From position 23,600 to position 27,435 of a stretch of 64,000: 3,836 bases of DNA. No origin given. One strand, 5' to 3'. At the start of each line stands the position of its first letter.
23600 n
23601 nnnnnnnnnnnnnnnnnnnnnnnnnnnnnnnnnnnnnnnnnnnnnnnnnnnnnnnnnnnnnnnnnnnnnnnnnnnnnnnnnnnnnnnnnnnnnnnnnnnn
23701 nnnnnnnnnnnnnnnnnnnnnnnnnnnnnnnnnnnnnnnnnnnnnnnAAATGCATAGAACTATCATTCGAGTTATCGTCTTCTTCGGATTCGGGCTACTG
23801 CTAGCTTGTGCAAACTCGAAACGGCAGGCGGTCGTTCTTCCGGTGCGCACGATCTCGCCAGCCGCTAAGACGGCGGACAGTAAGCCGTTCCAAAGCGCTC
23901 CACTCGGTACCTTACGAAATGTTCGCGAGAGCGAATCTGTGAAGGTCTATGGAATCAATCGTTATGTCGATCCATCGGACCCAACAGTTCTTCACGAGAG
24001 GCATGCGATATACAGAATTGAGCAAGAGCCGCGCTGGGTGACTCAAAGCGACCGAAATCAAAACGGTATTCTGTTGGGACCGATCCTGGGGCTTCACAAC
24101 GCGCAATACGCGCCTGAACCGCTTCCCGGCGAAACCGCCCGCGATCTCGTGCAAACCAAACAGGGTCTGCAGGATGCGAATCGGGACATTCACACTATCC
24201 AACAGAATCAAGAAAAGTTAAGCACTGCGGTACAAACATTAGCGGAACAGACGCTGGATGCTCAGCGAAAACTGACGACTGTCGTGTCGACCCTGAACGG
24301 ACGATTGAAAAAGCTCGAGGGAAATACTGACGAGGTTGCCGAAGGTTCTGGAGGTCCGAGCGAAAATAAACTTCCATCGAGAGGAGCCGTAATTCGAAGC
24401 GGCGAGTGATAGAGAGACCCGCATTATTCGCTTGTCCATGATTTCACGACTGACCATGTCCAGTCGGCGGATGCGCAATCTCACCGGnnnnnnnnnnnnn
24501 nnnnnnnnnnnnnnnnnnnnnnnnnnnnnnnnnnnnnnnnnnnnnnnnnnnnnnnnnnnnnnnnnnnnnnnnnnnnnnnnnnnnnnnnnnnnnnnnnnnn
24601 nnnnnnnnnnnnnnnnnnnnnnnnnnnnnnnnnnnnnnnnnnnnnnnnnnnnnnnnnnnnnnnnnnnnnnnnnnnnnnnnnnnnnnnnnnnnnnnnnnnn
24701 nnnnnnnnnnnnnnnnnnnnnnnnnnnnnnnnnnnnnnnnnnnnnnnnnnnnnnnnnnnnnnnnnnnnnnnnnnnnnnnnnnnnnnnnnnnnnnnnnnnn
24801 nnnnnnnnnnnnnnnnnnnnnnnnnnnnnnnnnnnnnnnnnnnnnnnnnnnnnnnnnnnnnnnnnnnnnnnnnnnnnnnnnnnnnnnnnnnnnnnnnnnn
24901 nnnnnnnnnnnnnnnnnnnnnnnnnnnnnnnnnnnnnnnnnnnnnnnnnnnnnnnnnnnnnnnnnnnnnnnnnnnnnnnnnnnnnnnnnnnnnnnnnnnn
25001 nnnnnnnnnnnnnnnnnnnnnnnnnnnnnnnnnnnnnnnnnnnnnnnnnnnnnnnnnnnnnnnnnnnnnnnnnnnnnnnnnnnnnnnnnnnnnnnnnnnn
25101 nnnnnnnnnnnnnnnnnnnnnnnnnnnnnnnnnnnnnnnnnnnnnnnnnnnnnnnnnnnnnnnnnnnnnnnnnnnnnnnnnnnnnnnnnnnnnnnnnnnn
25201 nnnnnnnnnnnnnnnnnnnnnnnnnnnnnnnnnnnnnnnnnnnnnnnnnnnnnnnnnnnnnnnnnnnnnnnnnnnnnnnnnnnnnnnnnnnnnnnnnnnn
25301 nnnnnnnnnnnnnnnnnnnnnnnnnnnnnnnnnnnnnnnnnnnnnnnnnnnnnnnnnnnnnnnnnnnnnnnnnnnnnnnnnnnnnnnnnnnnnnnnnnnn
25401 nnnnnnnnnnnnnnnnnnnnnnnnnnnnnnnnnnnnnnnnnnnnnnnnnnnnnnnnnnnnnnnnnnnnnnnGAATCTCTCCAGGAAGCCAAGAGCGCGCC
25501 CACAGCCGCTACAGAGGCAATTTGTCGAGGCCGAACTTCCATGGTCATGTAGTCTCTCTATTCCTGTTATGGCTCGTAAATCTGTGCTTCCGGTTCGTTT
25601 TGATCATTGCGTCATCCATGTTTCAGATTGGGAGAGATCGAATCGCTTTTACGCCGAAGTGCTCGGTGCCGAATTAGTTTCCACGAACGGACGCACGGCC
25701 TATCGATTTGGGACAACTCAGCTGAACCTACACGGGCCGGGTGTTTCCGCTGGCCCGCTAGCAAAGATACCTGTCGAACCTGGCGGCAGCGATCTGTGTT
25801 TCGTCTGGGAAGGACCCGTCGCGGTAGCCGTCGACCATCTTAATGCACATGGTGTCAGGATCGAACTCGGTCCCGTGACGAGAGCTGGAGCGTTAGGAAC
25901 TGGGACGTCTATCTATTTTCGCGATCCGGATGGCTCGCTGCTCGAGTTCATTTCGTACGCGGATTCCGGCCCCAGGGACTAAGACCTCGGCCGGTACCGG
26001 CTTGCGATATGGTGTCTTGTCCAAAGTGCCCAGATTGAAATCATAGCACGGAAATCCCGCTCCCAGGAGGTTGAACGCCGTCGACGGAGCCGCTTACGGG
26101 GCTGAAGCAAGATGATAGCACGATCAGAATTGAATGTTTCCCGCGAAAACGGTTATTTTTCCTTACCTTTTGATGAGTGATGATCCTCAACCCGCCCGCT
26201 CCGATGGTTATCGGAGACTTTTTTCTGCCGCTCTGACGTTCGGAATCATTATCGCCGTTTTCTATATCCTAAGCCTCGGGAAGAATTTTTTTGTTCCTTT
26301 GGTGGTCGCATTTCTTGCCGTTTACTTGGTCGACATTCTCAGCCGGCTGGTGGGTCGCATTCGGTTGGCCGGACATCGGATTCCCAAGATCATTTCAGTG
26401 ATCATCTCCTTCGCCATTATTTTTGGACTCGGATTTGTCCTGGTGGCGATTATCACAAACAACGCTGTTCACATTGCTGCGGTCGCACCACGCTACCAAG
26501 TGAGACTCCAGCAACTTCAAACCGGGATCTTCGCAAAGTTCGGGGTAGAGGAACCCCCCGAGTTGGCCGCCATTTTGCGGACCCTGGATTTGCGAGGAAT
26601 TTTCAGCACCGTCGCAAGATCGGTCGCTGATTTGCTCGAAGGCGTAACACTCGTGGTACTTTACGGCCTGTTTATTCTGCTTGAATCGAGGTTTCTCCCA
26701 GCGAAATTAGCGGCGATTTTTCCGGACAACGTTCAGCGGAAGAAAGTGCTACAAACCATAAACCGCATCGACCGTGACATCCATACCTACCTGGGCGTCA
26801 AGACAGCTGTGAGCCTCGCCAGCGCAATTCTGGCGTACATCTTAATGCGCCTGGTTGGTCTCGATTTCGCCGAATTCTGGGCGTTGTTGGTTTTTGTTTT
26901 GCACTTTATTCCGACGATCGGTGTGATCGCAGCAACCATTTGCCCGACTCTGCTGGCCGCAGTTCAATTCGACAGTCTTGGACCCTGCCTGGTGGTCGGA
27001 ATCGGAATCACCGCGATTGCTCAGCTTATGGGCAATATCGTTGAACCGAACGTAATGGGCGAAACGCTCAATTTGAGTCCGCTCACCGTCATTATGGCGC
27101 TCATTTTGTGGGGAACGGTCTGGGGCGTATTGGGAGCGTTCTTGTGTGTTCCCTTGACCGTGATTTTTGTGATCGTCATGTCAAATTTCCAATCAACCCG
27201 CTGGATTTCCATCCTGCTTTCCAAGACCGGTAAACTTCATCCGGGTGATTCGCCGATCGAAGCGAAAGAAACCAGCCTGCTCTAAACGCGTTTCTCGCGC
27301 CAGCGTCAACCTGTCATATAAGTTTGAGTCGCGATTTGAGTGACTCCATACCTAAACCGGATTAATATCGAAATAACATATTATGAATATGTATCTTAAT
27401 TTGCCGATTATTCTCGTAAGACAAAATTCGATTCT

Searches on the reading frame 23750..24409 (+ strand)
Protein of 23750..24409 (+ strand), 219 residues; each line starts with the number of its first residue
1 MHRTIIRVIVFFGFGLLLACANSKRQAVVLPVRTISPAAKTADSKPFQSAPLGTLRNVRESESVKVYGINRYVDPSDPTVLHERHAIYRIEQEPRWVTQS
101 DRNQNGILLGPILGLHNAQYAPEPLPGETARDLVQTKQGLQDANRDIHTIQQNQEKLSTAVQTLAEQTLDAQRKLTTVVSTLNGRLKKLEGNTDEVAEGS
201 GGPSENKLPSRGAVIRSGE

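Call 4: search_protein_families(library=pfam, proteins=[window:23750-24409:+], max_evalue=0.01)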
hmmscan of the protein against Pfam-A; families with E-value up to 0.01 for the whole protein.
window:23750-24409:+ (219 aa): 0 families

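Call 5: search_protein_families(library=ncbifam, proteins=[window:23750-24409:+], max_evalue=0.01)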
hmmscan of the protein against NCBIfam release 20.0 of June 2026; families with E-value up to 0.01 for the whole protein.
window:23750-24409:+ (219 aa): 1 family
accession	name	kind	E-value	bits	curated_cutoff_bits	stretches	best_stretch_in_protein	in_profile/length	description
NF045487.1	ASRP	equivalog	0.0068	15.1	300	1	130-197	368-435/593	archaea-specific SMC-related protein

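Call 72: search_protein_families(library=padloc, proteins=[window:23750-24406:+], max_evalue=0.001)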
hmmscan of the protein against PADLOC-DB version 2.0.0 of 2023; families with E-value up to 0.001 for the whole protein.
window:23750-24406:+ (219 aa): 0 families

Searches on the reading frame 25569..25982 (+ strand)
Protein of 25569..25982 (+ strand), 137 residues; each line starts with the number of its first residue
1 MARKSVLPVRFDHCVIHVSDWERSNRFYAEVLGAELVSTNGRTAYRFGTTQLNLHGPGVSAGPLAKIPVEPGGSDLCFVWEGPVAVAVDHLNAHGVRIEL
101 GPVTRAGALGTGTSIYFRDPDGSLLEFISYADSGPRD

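Call 4: search_protein_families(library=pfam, proteins=[window:25569-25982:+], max_evalue=0.01)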
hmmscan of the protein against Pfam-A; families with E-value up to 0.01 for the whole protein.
window:25569-25982:+ (137 aa): 2 families
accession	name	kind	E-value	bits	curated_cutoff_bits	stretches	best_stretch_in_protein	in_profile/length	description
PF00903.31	Glyoxalase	-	3.1e-11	44.2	20.6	1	10-127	1-121/121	Glyoxalase/Bleomycin resistance protein/Dioxygenase superfamily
PF22677.2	Ble-like_N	-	0.00016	21.8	24.5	1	11-36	2-27/41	Bleomycin resistance protein-like N-terminal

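Call 5: search_protein_families(library=ncbifam, proteins=[window:25569-25982:+], max_evalue=0.01)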
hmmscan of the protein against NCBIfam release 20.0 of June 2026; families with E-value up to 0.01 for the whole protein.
window:25569-25982:+ (137 aa): 25 families
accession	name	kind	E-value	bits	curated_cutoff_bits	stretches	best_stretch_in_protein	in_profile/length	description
NF000125.1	498180014_fosA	hypoth_equivalog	8.7e-08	32.4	250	1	10-128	5-117/129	Fos family putative thiol transferase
TIGR03211.1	catechol_2_3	equivalog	1.6e-07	30.9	320.2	1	84-129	221-264/303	catechol 2,3-dioxygenase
TIGR02295.1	HpaD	equivalog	2.7e-07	30.1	321.4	1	9-55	3-49/298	3,4-dihydroxyphenylacetate 2,3-dioxygenase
NF007629.0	PRK10291.1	equivalog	4.5e-07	29.8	246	1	10-134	2-130/135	lactoylglutathione lyase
TIGR00068.2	glyox_I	equivalog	5.3e-07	29.6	120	1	11-53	2-44/143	lactoylglutathione lyase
NF003152.0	PRK04101.1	equivalog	6.6e-07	29.7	171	0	12-45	6-39/139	metallothiol transferase FosB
NF050075.1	SMU1112c_YaeR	equivalog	1e-06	29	140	1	11-127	4-123/125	SMU1112c/YaeR family gloxylase I-like metalloprotein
NF008551.0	PRK11478.1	equivalog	4.6e-05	23.9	148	1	11-127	7-126/129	VOC family protein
NF000493.1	Fos_BSH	exception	4.9e-05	23.8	240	0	12-45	5-38/137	FosB/FosD family fosfomycin resistance bacillithiol transferase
NF038306.1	fosM_gen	equivalog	8.9e-05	22.9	255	0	12-45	5-38/137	FosM family fosfomycin resistance protein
NF000496.2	Fos_GSH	equivalog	0.00018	21.6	180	0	11-45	5-39/136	fosfomycin resistance glutathione transferase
NF041541.1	fosBx1_fam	exception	0.00022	21.6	290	0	12-45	6-39/138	FosBx1 family fosfomycin resistance bacillithiol transferase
NF000124.1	fos-Vibrio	exception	0.0003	20.9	250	0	11-37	5-31/132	FosG/FosC2-related fosfomycin resistance glutathione transferase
NF000221.4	FosA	exception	0.00069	19.5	250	1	12-127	6-114/137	FosA family fosfomycin resistance glutathione transferase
NF000222.1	FosX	equivalog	0.00076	19.8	170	0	90-127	81-115/127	FosX/FosE/FosI family fosfomycin resistance hydrolase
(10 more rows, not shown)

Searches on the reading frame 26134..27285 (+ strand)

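Call 4: search_protein_families(library=pfam, proteins=[window:26134-27285:+], max_evalue=0.01)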
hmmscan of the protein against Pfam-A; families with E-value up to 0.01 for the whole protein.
window:26134-27285:+ (383 aa): 2 families
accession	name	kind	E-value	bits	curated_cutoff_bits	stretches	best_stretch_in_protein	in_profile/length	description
PF01594.21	AI-2E_transport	-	1.2e-38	133.6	34.3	1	36-351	8-325/327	AI-2E family transporter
PF06956.16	RtcR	-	0.00096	19.1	23.1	1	172-223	115-166/183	Regulator of RNA terminal phosphate cyclase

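Call 5: search_protein_families(library=ncbifam, proteins=[window:26134-27285:+], max_evalue=0.01)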
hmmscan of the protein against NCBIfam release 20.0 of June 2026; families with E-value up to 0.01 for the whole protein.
window:26134-27285:+ (383 aa): 3 families
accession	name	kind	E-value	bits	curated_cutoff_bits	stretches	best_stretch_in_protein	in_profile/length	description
NF008930.0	PRK12287.1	subfamily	1.1e-38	133.8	318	1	33-365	10-341/344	AI-2E family transporter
TIGR02872.1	spore_ytvI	equivalog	2.4e-12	46.9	198.15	1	172-347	161-333/341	sporulation integral membrane protein YtvI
NF045801.1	efflux_ABUW_0982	equivalog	1.2e-07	31.1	675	1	171-353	162-344/392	chloramphenicol efflux transporter CxpE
